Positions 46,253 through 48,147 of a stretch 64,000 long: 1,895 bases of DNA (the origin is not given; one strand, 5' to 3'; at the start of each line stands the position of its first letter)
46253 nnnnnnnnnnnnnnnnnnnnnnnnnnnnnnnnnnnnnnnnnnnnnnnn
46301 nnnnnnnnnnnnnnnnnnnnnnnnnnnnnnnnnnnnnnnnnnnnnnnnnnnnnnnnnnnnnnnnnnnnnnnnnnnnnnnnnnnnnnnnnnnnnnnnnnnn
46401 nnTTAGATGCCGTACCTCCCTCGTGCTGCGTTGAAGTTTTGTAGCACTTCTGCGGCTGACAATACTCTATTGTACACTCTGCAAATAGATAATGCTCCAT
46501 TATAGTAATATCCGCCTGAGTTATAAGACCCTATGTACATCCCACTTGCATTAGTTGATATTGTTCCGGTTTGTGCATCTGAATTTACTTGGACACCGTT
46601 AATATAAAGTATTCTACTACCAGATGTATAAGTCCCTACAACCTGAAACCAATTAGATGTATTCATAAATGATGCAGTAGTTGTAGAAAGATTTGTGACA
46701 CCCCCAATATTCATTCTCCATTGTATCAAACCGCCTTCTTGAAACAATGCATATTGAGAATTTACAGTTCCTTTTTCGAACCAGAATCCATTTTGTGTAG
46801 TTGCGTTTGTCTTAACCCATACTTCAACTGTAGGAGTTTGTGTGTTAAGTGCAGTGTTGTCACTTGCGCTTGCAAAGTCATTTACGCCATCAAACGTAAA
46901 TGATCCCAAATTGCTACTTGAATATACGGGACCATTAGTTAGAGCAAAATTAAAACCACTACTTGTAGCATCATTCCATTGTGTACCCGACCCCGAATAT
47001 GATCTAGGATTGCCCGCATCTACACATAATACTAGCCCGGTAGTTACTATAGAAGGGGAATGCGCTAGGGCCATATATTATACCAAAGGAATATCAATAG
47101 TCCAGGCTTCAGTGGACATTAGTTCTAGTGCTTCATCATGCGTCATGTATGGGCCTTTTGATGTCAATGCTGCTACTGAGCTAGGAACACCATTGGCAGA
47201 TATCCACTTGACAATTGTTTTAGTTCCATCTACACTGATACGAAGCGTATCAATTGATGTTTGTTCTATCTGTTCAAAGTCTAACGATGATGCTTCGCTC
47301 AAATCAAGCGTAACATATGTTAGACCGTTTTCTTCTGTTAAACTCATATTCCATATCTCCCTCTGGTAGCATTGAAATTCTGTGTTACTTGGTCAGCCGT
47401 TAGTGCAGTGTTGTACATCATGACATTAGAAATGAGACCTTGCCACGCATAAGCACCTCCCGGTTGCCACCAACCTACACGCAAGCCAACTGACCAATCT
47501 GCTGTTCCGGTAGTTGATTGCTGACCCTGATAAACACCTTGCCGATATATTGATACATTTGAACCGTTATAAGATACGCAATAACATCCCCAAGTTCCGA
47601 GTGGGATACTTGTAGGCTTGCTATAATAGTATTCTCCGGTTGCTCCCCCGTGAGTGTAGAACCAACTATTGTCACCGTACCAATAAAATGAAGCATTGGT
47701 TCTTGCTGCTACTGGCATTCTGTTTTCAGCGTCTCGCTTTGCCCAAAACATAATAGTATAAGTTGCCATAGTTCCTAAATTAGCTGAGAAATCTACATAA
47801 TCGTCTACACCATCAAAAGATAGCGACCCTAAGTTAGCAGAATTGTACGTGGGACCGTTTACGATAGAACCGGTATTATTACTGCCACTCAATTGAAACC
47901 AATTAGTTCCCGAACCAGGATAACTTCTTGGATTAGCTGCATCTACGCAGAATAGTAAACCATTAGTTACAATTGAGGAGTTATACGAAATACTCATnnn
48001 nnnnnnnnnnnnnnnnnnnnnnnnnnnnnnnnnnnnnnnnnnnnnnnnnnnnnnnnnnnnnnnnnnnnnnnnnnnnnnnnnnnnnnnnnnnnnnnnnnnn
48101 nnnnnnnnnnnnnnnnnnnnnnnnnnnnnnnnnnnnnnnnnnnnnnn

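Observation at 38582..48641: Array of eight paralogous fibre genes with conserved N- and C-termini around a Laminin_G_3/ConA-like jellyroll domain, two carrying long poly-Gly inserts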

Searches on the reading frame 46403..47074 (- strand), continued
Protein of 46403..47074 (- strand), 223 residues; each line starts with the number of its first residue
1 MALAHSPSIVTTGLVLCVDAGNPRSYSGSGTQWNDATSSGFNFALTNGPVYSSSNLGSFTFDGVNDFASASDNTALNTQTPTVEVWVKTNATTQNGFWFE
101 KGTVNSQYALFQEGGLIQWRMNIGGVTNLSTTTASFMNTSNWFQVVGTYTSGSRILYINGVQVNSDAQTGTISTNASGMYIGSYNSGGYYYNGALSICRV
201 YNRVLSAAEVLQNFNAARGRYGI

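Call 107: find_related_loci(query=A2, collection=genome_contigs, flank=2000)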
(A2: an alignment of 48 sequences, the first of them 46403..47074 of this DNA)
Query A2 (223 aa) in genome_contigs; peptide patterns used: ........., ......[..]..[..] (x = any residue, [..] = any of these).
39 stretches matched a pattern; 31 encode a relative of the query (tblastn E <= 1e-3); 31 distinct loci.
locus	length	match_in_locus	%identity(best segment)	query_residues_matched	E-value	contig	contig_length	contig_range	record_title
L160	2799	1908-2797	38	1-223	6e-34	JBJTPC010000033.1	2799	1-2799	MAG: Gammaproteobacteria bacterium isolate samp_4449_metabat2_8 samp_4449_154468, whole genome shotgun sequence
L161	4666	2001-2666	36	6-223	4e-30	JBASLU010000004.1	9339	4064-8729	MAG: Candidatus Saccharimonadales bacterium isolate MFD12109_ilm_asm_bin39 k127_70654, whole genome shotgun sequence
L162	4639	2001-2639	36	9-223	1e-29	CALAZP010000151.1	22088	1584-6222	MAG TPA_asm: uncultured Saprospirales bacterium isolate ERR1995204_bin.119_CONCOCT_v1.1_MAG genome assembly, contig: ERZ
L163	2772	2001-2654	39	8-223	2e-29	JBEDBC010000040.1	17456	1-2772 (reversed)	MAG: Candidatus Parcubacteria bacterium isolate NASQAN2014_035_B_bin.8 scaffold_16527, whole genome shotgun sequence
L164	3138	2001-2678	35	8-223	2e-27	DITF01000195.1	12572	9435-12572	MAG TPA_asm: bacterium UBP17_UBA6191 isolate UBA6191 UBA6191_contig_181253, whole genome shotgun sequence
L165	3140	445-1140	35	1-223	2e-27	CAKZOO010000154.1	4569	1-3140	MAG TPA_asm: uncultured Flavobacteriaceae bacterium isolate ERR2094171_bin.138_CONCOCT_v1.1_MAG genome assembly, contig:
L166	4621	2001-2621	36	13-223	6e-27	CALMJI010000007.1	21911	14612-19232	MAG TPA_asm: uncultured bacterium isolate SRR5997543_bin.20_CONCOCT_v1.1_MAG genome assembly, contig: ERZ795114.168, who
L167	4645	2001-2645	36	9-216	1e-26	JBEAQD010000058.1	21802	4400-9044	MAG: Candidatus Parcubacteria bacterium isolate muddycreek_2019_sw_WHONDRS-S19S_0082_B_bin.32 scaffold_2377404, whole ge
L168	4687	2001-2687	35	9-223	2e-25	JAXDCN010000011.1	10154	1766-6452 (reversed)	MAG: Candidatus Saccharimonadales bacterium isolate POMEDNA-B45 Raw1_k127_1563089, whole genome shotgun sequence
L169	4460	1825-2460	35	13-223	5e-24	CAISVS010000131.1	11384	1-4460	uncultured bacterium isolate MJ111018A_bin-779 genome assembly, contig: bin-779:131/153, whole genome shotgun sequence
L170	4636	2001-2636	35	15-223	8e-24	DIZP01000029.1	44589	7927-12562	MAG TPA_asm: bacterium UBA6025 isolate UBA6025 UBA6025_contig_99, whole genome shotgun sequence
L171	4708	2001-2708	35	8-223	1e-23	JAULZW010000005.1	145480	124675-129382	MAG: Candidatus Paceibacterota bacterium isolate P_PACE2 NODE_84_length_145480_cov_3.151493, whole genome shotgun sequen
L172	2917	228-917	32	6-223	3e-23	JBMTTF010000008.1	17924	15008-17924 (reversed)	MAG: Minisyncoccia bacterium isolate Tbon_V10_S28_100percent_par_Tbon_V10_S28_metabat.7 NODE_739_length_17924_cov_6.4511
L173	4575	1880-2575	34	10-223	1e-24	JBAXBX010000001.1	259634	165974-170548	MAG: Candidatus Saccharibacteria bacterium isolate ELA178 MAG178_1, whole genome shotgun sequence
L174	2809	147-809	33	9-223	2e-21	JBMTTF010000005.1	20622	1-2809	MAG: Minisyncoccia bacterium isolate Tbon_V10_S28_100percent_par_Tbon_V10_S28_metabat.7 NODE_570_length_20622_cov_5.8372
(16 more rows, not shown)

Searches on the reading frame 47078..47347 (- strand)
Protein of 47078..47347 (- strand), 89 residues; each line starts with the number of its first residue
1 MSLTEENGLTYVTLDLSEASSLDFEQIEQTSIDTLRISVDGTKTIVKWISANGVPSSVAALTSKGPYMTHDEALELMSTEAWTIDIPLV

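Call 3: search_protein_families(library=pfam, proteins=[window:47078-47347:-], max_evalue=0.01)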
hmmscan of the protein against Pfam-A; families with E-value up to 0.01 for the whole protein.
window:47078-47347:- (89 aa): 0 families

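Call 4: search_protein_families(library=phrogs, proteins=[window:47078-47347:-], max_evalue=0.001)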
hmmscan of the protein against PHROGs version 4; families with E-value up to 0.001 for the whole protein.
window:47078-47347:- (89 aa): 0 families

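Call 77: find_related_loci(query=window:47081-47347:-, collection=viral_contigs, flank=5000)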
Query window:47081-47347:- (89 aa) in viral_contigs; peptide patterns used: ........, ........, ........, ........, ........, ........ (x = any residue, [..] = any of these).
27 stretches matched a pattern; 12 encode a relative of the query (tblastn E <= 1e-3); 12 distinct loci.
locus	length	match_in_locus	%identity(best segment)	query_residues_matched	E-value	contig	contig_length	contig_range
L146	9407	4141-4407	96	1-89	7e-54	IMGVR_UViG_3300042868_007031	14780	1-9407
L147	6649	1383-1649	92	1-89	1e-52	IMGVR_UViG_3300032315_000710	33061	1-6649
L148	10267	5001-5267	88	1-89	6e-50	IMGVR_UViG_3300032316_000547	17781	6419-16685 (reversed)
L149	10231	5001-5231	38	6-83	2e-12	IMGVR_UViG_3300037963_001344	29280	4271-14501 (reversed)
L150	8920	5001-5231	38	6-83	4e-12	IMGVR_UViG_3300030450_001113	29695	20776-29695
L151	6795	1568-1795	37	7-83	2e-11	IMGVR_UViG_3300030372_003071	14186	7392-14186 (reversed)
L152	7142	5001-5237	35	4-83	2e-11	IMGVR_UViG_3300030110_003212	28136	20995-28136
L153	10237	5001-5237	37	4-83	4e-11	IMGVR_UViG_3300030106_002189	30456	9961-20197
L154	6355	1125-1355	35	6-83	1e-10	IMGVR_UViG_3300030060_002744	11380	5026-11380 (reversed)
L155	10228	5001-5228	34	7-83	8e-10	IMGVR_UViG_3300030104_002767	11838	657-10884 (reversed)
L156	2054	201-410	33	11-86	9e-8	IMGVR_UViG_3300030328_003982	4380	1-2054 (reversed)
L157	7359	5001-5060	75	29-48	2e-5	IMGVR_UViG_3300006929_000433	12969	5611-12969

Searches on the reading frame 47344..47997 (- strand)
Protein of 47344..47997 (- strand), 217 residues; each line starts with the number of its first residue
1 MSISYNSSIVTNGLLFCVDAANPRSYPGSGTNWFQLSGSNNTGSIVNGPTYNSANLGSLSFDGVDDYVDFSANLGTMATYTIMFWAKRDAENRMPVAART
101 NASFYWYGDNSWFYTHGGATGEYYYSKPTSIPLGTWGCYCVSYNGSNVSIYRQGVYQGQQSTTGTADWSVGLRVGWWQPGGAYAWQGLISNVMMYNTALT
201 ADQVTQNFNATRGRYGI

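Call 3: search_protein_families(library=pfam, proteins=[window:47344-47997:-], max_evalue=0.01)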
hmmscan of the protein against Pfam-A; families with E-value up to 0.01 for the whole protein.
window:47344-47997:- (217 aa): 1 family
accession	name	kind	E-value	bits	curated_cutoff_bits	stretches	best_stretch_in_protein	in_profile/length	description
PF13385.13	Laminin_G_3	-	4e-19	69.7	27.6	1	62-204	1-150/151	Concanavalin A-like lectin/glucanases superfamily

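Call 4: search_protein_families(library=phrogs, proteins=[window:47344-47997:-], max_evalue=0.001)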
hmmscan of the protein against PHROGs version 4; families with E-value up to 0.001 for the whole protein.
window:47344-47997:- (217 aa): 2 families
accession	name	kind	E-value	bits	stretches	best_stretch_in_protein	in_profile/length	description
phrog_24074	-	unknown function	6.8e-26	91.8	1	8-217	656-892/892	-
phrog_8510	-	head and packaging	6.1e-19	68.3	1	36-217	1148-1348/1348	virion structural protein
